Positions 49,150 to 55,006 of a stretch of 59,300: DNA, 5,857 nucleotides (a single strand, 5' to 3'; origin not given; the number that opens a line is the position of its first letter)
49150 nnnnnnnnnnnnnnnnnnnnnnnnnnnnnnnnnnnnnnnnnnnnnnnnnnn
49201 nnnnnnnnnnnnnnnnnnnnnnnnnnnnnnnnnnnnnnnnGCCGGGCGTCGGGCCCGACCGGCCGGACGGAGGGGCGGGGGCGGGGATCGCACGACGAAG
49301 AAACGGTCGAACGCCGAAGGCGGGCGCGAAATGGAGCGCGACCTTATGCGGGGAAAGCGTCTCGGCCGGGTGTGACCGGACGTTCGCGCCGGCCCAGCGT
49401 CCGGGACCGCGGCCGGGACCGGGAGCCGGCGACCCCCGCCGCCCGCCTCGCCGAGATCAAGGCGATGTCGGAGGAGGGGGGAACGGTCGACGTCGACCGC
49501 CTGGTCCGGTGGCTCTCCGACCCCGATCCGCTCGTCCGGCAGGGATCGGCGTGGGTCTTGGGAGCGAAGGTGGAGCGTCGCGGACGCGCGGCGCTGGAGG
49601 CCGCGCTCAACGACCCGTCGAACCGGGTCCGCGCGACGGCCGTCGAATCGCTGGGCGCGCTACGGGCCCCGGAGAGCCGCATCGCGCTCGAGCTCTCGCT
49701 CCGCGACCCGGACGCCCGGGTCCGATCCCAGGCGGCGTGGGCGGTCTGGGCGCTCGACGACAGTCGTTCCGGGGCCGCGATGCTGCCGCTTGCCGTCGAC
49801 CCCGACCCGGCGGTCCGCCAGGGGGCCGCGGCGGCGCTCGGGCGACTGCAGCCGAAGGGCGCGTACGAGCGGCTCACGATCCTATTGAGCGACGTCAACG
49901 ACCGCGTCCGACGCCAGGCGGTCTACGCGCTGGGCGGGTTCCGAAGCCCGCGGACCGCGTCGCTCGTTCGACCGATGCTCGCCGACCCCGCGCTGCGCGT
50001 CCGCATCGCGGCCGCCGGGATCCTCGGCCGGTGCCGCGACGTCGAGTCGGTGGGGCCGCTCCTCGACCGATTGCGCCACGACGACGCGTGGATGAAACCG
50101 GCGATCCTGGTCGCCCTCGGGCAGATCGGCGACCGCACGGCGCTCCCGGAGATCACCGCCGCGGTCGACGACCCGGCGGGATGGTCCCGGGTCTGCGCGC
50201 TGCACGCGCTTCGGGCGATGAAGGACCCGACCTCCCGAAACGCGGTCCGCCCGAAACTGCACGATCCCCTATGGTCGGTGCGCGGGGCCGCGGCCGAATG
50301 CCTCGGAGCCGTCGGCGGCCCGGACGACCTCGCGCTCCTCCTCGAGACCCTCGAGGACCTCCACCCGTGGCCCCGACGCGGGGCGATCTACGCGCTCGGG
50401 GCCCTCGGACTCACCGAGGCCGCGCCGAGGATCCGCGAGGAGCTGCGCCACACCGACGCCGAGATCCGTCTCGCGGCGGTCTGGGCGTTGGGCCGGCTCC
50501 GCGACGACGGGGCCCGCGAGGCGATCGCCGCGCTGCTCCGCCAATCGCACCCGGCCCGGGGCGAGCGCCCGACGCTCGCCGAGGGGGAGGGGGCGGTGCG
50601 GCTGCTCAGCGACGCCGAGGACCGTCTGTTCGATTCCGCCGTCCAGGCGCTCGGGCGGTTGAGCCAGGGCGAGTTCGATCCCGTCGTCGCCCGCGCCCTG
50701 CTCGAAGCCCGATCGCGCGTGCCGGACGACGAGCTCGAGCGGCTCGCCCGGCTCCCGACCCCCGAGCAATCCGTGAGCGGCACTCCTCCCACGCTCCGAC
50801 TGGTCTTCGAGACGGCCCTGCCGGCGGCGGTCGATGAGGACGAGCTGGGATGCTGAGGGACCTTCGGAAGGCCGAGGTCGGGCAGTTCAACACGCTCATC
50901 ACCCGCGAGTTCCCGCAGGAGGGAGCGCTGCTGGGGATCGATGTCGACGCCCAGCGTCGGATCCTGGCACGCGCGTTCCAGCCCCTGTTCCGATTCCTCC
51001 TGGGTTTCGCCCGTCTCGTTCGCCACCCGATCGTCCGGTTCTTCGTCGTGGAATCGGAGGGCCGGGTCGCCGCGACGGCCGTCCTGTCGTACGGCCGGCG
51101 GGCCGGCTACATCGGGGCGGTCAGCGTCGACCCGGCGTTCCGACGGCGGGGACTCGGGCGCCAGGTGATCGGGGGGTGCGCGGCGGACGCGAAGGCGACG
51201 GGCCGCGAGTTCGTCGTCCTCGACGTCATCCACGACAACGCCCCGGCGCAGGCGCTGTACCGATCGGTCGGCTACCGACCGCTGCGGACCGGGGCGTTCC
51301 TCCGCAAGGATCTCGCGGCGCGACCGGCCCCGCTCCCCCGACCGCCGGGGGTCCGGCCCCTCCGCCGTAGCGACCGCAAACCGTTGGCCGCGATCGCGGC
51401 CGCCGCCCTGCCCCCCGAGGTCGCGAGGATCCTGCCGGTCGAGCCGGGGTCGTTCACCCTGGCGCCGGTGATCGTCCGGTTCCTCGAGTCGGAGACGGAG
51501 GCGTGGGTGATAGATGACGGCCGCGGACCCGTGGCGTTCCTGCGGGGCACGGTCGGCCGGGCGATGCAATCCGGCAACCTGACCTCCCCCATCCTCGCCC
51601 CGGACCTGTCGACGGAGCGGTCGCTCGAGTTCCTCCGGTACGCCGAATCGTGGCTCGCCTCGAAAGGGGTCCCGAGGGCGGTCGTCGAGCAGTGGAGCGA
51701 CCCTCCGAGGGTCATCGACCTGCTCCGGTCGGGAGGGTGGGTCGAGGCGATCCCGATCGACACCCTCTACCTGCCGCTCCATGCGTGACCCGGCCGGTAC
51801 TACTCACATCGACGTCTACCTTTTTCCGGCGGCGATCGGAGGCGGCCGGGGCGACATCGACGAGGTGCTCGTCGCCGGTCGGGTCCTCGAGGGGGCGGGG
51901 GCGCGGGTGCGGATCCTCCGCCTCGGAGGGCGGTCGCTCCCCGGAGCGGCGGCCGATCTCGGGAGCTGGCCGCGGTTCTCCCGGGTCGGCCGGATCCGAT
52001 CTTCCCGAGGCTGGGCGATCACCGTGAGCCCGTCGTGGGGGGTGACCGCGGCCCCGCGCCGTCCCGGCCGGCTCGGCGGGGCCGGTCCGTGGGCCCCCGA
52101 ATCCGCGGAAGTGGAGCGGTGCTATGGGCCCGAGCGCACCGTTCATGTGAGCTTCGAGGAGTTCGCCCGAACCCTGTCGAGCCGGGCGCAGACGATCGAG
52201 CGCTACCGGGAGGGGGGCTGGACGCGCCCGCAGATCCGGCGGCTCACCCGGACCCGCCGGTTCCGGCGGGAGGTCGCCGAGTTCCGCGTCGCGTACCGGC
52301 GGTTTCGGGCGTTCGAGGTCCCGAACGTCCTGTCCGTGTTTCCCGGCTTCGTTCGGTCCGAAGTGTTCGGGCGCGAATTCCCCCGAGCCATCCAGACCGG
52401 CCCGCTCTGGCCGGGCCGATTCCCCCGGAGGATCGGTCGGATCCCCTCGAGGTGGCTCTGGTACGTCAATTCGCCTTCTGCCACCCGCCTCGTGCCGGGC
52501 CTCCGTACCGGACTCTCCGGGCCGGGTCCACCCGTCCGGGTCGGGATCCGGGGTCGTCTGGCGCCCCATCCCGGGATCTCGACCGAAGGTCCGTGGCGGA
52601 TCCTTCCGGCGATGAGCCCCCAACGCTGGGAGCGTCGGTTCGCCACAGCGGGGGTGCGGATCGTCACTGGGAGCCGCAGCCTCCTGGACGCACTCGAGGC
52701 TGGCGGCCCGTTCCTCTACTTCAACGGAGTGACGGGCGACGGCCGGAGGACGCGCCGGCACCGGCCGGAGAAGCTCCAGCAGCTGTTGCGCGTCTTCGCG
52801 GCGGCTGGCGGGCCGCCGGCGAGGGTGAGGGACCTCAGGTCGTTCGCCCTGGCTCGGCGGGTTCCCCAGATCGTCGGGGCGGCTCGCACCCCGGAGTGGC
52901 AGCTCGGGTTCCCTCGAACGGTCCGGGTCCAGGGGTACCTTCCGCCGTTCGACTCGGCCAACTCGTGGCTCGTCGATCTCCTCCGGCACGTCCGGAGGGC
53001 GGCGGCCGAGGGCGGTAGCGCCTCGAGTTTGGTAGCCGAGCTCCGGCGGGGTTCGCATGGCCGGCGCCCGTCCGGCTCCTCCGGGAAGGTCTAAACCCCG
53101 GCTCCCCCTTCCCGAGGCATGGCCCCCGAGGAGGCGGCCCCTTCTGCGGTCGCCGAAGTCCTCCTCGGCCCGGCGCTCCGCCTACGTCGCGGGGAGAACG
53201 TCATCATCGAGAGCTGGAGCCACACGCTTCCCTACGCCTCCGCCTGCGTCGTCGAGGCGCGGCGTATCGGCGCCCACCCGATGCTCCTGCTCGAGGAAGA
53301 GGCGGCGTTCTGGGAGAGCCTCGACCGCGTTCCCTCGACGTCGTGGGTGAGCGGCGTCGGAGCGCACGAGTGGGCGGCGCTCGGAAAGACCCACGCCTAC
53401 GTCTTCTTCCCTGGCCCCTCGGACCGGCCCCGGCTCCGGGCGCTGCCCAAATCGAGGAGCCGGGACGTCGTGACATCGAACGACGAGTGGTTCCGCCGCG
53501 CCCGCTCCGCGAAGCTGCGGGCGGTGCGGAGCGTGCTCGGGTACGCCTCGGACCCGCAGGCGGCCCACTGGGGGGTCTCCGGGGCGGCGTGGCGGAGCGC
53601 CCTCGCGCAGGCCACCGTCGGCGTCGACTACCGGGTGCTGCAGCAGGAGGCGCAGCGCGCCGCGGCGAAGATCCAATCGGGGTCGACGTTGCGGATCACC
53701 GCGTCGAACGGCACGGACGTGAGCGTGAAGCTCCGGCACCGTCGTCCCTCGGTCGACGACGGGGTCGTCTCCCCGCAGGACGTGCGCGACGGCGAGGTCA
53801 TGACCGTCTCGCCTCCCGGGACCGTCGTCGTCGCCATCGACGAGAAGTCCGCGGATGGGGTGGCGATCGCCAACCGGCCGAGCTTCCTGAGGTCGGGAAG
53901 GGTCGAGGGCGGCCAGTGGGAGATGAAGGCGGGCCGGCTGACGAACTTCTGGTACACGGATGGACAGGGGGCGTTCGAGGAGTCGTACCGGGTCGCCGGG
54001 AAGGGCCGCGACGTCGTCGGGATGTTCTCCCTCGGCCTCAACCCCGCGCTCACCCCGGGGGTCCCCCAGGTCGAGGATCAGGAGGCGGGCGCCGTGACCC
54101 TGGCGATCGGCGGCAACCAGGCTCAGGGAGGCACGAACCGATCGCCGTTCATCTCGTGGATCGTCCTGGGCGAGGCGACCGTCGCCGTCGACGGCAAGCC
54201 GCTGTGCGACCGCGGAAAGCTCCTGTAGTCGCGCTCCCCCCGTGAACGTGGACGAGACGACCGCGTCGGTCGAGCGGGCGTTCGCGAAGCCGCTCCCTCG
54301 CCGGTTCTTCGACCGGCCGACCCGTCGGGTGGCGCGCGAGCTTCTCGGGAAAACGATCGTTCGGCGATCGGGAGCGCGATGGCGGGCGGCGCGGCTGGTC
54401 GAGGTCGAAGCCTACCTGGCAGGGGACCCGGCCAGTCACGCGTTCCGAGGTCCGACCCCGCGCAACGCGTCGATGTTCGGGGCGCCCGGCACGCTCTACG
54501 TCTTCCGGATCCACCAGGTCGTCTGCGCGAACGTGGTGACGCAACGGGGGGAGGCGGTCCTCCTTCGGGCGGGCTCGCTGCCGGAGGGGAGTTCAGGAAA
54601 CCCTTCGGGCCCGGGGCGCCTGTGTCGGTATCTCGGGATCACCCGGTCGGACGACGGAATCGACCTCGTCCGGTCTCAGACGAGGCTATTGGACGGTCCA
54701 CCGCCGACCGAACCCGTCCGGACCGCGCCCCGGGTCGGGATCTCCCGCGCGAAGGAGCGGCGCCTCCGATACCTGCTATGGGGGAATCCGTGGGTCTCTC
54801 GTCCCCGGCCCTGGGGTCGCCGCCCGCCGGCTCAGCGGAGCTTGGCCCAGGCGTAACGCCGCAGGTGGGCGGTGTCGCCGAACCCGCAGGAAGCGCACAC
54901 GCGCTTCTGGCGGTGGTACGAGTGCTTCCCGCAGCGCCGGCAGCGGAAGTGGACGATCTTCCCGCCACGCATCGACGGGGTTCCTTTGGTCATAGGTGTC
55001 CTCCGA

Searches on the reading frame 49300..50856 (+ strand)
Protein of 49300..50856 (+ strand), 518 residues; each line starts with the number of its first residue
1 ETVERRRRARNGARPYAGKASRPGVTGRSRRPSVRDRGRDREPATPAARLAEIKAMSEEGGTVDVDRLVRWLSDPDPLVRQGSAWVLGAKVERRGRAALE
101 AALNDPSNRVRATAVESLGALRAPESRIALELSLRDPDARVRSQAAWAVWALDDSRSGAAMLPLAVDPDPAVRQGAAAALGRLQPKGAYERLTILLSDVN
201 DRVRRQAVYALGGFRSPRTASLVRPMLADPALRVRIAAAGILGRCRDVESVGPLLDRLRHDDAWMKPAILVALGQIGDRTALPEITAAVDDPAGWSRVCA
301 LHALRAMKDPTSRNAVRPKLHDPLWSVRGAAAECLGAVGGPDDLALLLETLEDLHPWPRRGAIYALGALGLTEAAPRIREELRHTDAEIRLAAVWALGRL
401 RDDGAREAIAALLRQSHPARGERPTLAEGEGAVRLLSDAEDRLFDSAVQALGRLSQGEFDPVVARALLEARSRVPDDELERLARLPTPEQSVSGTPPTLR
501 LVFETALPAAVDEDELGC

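Call 17: search_protein_families(library=pfam, proteins=[window:49300-50856:+], max_evalue=0.1)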
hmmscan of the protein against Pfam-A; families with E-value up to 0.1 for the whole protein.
window:49300-50856:+ (518 aa): 10 families
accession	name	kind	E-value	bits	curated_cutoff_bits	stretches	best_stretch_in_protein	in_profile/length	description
PF13646.12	HEAT_2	-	7e-78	257.4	27.7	8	66-148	2-86/88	HEAT repeats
PF02985.28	HEAT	-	3.4e-35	117.1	23.5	5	99-121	5-27/31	HEAT repeat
PF13513.12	HEAT_EZ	-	2e-22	79.6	27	2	160-183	32-55/55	HEAT-like repeat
PF03130.22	HEAT_PBS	-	5e-20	70.1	20.9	2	359-383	2-26/27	PBS lyase HEAT-like repeat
PF00514.29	Arm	-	1.3e-11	44.5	20.6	0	379-400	18-39/41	Armadillo/beta-catenin-like repeat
PF12717.13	Cnd1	-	1.1e-07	32.5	26.4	0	110-184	2-86/162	non-SMC mitotic condensation complex subunit 1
PF13251.12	DUF4042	-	0.00051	20.2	27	0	216-242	38-64/182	Domain of unknown function (DUF4042)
PF21581.3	SCD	-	0.002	18.9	27.5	0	102-124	38-60/75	Stromalin conservative domain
PF20168.4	PDS5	-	0.0026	16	27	0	160-204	325-370/1053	Sister chromatid cohesion protein PDS5 protein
PF01602.26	Adaptin_N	-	0.055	12.5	37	0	99-155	84-144/524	Adaptin N terminal region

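Call 71: search_protein_families(library=ncbifam, proteins=[window:49372-50856:+], max_evalue=0.01)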
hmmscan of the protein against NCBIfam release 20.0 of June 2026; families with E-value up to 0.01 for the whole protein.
window:49372-50856:+ (494 aa): 7 families
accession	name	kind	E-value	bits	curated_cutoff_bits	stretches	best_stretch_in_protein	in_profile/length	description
NF045915.1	PhycobilmeDegNblB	equivalog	2.2e-27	96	300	3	154-327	23-200/214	phycobilisome degradation protein NblB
NF010374.0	PRK13800.1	equivalog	9.6e-24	83.7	1196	2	124-390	615-881/898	fumarate reductase/succinate dehydrogenase flavoprotein subunit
TIGR02270.1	TIGR02270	subfamily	1.1e-15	57.6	206.8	2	120-329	74-280/410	TIGR02270 family protein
NF058502.1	phyc_lyase_CpcE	equivalog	5.1e-11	42.6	330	1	211-354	59-215/260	C-phycocyanin alpha-cysteine-84 phycocyanobilin lyase subunit CpcE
NF058505.1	phyc_lyase_CpeY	equivalog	1.3e-10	40.4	600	0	334-391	68-127/419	C-phycoerythrin alpha-cysteine-82 phycoerythrobilin lyase CpeY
NF045662.1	DVU0298_fam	equivalog_domain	1.2e-09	38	75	1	335-393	125-189/213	DVU0298 family protein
NF007244.0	PRK09687.1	equivalog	6.1e-08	32.3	275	2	28-187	43-218/285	putative lyase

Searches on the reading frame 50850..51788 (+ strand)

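Call 3: search_protein_families(library=pfam, proteins=[window:50850-51788:+], max_evalue=0.1)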
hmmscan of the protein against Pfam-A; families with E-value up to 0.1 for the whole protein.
window:50850-51788:+ (312 aa): 7 families
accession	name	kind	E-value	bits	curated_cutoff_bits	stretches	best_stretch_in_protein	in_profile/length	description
PF00583.31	Acetyltransf_1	-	3.4e-15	56.8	20.7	1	57-142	28-116/116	Acetyltransferase (GNAT) family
PF13508.13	Acetyltransf_7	-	1.3e-11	45.2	27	1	63-143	4-83/84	Acetyltransferase (GNAT) domain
PF08445.16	FR47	-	1.8e-09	37.9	22.1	1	83-146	19-81/86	FR47-like protein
PF13673.13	Acetyltransf_10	-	3.6e-06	27.4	23.6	1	61-145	30-110/128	Acetyltransferase (GNAT) domain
PF13480.13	Acetyltransf_6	-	2e-05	25.2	22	1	54-121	64-131/143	Acetyltransferase (GNAT) domain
PF13527.13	Acetyltransf_9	-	0.0015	19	25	1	84-143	71-125/127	Acetyltransferase (GNAT) domain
PF14542.12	Acetyltransf_CG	-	0.0036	17.8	30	1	66-120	3-59/80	GCN5-related N-acetyl-transferase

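Call 71: search_protein_families(library=ncbifam, proteins=[window:50850-51788:+], max_evalue=0.01)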
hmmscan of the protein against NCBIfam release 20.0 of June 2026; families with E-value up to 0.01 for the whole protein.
window:50850-51788:+ (312 aa): 14 families
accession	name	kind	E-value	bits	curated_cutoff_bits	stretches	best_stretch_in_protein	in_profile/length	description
NF002959.0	PRK03624.1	equivalog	4.7e-11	42.6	124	1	54-144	41-131/147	GNAT family acetyltransferase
TIGR01575.1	rimI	equivalog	8.8e-11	42.1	86.4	1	58-143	28-113/132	ribosomal protein S18-alanine N-acetyltransferase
NF040503.1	resist_ArsN1a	equivalog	5.8e-07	29.4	170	1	65-144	51-135/159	arsinothricin resistance N-acetyltransferase ArsN1 family A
NF049894.1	CG3035_N_ac_Glu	equivalog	1.9e-06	27.3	280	1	72-143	220-290/300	N-acetylglutamate synthase, CG3035 family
TIGR03103.1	trio_acet_GNAT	equivalog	4.4e-06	25.5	569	1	89-154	159-224/547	N-acetylglutaminylglutamine synthetase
NF038102.1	AAC_6p_III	exception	4.6e-06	26.8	305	1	87-156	86-155/156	tobramycin N-acetyltransferase AAC(6')-III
NF000487.1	stat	exception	2.9e-05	23.7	420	1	64-142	81-161/189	streptothricin N-acetyltransferase STAT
TIGR03448.1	mycothiol_MshD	equivalog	0.00026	20.4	163.1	1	88-145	231-288/294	mycothiol synthase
NF007025.1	PRK09491.1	equivalog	0.00065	19.7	173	1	90-143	67-120/145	ribosomal protein S18-alanine N-acetyltransferase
NF005840.0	PRK07757.1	equivalog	0.00083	19.3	154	1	60-120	40-101/153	N-acetyltransferase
NF040501.1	resist_ArsN2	equivalog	0.0011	18.5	125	1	60-124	22-87/133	arsenic resistance N-acetyltransferase ArsN2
NF033083.0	AAC_3_I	equivalog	0.0018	18.5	200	1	83-143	75-135/145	AAC(3)-I family aminoglycoside N-acetyltransferase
NF043067.1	AAC_6p_group_E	equivalog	0.0031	17.4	140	1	85-144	70-129/140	aminoglycoside 6'-N-acetyltransferase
NF003641.0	PRK05279.1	equivalog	0.0071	15.2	344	1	59-120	331-394/441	amino-acid N-acetyltransferase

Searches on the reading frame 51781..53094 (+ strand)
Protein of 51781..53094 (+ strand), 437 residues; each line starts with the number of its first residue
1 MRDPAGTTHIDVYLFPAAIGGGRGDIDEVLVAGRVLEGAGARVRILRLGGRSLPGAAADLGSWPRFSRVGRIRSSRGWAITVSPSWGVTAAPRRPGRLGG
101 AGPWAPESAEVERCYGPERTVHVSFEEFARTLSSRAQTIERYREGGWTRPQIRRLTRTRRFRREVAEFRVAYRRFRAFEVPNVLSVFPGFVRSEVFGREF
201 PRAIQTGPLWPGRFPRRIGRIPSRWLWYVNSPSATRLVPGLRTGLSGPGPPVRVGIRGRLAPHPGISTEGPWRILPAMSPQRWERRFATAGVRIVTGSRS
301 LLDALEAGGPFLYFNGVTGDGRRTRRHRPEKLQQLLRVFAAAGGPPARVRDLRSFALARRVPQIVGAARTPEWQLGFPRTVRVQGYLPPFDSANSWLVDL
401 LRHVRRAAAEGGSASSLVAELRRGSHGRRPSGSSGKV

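Call 3: search_protein_families(library=pfam, proteins=[window:51781-53094:+], max_evalue=0.1)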
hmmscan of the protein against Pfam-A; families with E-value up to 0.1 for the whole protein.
window:51781-53094:+ (437 aa): 1 family
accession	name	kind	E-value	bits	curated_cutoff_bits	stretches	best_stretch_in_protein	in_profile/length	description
PF06466.16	PCAF_N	-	0.075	13.1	24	0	158-204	193-240/251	PCAF (P300/CBP-associated factor) N-terminal domain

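Call 71: search_protein_families(library=ncbifam, proteins=[window:51781-53094:+], max_evalue=0.01)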
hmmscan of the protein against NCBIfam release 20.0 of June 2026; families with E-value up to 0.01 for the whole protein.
window:51781-53094:+ (437 aa): 0 families

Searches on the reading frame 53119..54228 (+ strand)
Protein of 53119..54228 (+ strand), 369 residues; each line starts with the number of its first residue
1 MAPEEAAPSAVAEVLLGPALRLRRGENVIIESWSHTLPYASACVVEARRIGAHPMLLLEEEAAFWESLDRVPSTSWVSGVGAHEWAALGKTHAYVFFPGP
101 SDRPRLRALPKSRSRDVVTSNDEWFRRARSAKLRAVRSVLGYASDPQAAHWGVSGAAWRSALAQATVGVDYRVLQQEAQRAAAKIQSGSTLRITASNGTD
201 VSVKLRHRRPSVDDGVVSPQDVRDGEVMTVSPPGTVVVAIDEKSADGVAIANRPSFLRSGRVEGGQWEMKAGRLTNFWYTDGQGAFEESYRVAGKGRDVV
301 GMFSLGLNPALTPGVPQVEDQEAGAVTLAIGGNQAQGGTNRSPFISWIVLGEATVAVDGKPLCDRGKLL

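Call 3: search_protein_families(library=pfam, proteins=[window:53119-54228:+], max_evalue=0.1)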
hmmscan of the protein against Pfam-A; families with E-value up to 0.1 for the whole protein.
window:53119-54228:+ (369 aa): 1 family
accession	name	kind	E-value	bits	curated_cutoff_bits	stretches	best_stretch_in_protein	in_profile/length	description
PF02073.20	Peptidase_M29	-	1.6e-06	27.7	27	1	176-287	190-300/406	Thermophilic metalloprotease (M29)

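Call 71: search_protein_families(library=ncbifam, proteins=[window:53119-54228:+], max_evalue=0.01)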
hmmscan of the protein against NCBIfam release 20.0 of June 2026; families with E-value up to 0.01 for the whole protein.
window:53119-54228:+ (369 aa): 0 families

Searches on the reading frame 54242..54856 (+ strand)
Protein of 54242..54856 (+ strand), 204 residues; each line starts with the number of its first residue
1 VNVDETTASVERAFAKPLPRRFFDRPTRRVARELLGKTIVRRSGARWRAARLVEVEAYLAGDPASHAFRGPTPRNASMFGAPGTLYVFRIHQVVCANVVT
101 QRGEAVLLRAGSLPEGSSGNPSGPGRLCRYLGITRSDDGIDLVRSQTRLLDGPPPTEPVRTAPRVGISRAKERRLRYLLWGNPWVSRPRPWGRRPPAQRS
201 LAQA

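Call 3: search_protein_families(library=pfam, proteins=[window:54242-54856:+], max_evalue=0.1)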
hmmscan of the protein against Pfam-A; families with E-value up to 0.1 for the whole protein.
window:54242-54856:+ (204 aa): 1 family
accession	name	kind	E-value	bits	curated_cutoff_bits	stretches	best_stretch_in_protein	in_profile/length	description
PF02245.21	Pur_DNA_glyco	-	3.2e-45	154.1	27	1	22-183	2-181/181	Methylpurine-DNA glycosylase (MPG)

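Call 71: search_protein_families(library=ncbifam, proteins=[window:54242-54856:+], max_evalue=0.01)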
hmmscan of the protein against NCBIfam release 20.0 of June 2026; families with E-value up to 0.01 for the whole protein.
window:54242-54856:+ (204 aa): 6 families
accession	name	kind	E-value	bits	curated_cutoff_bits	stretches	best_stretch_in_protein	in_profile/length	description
NF002003.0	PRK00802.1-3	equivalog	5.7e-47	159.7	182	1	16-191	5-197/203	DNA-3-methyladenine glycosylase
TIGR00567.1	3mg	subfamily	1.6e-37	129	116.35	1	18-186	1-192/192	DNA-3-methyladenine glycosylase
NF002004.0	PRK00802.1-4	equivalog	1.9e-30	105.8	211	1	16-179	5-169/182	DNA-3-methyladenine glycosylase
NF002001.0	PRK00802.1-1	equivalog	9.9e-25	87.3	272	2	18-110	3-101/202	DNA-3-methyladenine glycosylase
NF002002.0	PRK00802.1-2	equivalog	1.1e-23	83.7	249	1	16-188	4-196/197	DNA-3-methyladenine glycosylase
NF002005.0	PRK00802.1-5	equivalog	9.3e-17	61.5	229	1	15-111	6-103/230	DNA-3-methyladenine glycosylase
